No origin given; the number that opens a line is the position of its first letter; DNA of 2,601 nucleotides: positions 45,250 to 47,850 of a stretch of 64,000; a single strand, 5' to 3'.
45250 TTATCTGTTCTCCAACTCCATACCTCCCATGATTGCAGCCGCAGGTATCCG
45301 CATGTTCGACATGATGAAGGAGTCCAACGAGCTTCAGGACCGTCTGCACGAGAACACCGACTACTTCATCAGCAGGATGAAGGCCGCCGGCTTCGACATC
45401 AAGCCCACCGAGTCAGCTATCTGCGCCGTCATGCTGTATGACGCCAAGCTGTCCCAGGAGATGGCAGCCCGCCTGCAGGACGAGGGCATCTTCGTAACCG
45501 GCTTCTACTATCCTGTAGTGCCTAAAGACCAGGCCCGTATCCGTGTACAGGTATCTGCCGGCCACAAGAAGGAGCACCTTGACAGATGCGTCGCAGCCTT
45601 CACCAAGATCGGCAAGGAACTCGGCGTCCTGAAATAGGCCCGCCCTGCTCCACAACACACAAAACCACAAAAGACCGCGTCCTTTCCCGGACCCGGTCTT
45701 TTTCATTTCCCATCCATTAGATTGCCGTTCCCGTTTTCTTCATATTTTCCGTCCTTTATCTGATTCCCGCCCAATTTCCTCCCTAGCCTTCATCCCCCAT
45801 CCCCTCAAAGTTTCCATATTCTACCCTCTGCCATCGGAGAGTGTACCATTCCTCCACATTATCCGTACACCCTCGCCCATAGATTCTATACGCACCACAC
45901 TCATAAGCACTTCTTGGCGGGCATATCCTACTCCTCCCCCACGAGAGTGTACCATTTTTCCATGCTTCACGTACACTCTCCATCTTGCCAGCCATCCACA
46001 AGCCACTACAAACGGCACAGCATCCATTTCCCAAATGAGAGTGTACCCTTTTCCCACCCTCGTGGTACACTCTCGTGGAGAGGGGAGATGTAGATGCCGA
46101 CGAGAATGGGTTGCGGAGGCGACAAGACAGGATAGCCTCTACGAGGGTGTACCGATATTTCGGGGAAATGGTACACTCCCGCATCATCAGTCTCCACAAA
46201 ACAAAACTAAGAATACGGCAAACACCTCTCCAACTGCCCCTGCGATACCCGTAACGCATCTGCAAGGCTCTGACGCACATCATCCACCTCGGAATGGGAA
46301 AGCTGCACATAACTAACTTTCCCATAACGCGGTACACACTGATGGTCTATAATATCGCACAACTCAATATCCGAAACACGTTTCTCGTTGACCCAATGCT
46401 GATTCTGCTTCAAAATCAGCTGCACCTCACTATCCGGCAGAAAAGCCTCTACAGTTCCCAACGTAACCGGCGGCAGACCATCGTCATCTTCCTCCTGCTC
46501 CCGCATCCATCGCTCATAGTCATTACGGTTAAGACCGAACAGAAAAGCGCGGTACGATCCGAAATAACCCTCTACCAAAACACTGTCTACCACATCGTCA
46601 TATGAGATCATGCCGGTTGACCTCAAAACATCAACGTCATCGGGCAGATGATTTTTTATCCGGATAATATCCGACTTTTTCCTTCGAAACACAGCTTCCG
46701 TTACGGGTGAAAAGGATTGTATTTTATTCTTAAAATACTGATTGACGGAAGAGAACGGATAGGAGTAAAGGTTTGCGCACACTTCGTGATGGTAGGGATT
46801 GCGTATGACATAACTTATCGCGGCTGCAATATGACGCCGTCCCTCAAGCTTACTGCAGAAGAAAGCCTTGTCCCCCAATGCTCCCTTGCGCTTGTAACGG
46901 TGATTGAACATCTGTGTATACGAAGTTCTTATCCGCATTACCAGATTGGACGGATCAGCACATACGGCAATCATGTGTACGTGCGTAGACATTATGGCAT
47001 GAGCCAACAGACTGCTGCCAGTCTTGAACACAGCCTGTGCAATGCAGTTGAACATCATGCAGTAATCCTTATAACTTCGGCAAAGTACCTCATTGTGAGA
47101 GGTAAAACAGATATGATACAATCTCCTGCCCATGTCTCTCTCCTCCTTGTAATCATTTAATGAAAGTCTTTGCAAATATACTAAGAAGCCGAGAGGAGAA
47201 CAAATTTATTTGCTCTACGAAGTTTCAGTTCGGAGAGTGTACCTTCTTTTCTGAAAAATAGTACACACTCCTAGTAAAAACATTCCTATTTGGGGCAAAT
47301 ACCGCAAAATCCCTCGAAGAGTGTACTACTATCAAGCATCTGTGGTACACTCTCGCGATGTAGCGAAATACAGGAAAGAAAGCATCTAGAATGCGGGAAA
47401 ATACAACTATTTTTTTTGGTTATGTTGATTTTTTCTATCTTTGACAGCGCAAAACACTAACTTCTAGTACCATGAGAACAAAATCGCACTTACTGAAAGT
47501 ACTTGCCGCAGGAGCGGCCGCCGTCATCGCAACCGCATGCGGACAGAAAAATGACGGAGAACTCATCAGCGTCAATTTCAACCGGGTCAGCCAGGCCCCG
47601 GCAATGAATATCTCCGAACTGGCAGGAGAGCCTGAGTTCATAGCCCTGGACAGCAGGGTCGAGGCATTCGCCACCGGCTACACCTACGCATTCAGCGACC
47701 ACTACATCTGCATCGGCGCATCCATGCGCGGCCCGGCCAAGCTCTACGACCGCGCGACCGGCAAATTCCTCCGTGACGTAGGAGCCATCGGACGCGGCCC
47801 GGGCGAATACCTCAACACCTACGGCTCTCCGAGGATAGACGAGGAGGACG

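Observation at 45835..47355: Enlarged RAYT-like HUH/Y1 gene flanked by six REP-like palindromic units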

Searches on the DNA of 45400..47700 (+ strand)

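Call 55: search_rna_families(source=window, start=45400, end=47700, threshold=evalue, max_evalue=1)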
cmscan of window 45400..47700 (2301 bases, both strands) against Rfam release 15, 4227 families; matches with E-value up to 1: 2.
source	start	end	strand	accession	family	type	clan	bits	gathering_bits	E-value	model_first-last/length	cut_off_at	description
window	46078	46135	+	RF02040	HOTTIP_1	Gene; lncRNA;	-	18.3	50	0.67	1-57/57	no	HOXA transcript at the distal tip, conserved region 1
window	45969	46093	-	RF02132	HOXB13-AS1_1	Gene; lncRNA;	-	17.8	60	0.84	1-136/136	no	HOXB13 antisense RNA 1 conserved region 1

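Call 79: build_rna_model(alignment_id=A7, structure=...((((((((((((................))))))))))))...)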
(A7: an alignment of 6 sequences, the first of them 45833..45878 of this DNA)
Model R1 built from alignment A7 (6 sequences, 46 columns); structure: as given.
model positions 46; base pairs 12; branch points 0; effective number of sequences 6; information 0.884 bits per position. Calibrated on 0.2 Mb of random sequence (short: E-values are rough).
structure used (alignment columns):
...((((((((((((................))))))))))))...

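Call 80: search_with_rna_model(model_id=R1, source=window, filters=off, max_evalue=10)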
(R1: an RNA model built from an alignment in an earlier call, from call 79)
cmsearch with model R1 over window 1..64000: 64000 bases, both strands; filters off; matches with E-value up to 10: 30.
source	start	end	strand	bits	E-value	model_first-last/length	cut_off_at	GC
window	46139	46184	-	54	4.8e-16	1-46/46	no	0.52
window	46033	46078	+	51.4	3.9e-15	1-46/46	no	0.52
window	45939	45984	+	51.3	4.2e-15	1-46/46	no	0.48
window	47229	47274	+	50.7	6.5e-15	1-46/46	no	0.39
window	45833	45878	+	49.9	1.2e-14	1-46/46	no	0.54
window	47313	47358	-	46.3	2.2e-13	1-46/46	no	0.48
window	47229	47274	-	33.2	7.2e-09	1-46/46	no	0.39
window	46139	46184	+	28.6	2.7e-07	1-46/46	no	0.52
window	46033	46078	-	28.2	3.8e-07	1-46/46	no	0.52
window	45939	45984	-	25.2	4e-06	1-46/46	no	0.48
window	47313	47358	+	21.9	5.3e-05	1-46/46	no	0.48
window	45833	45878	-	19.2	0.00045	1-46/46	no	0.54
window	18750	18787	+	14.3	0.022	1-46/46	no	0.34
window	18750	18787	-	14.3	0.023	1-46/46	no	0.34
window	7636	7678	+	10.1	0.61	1-46/46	no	0.4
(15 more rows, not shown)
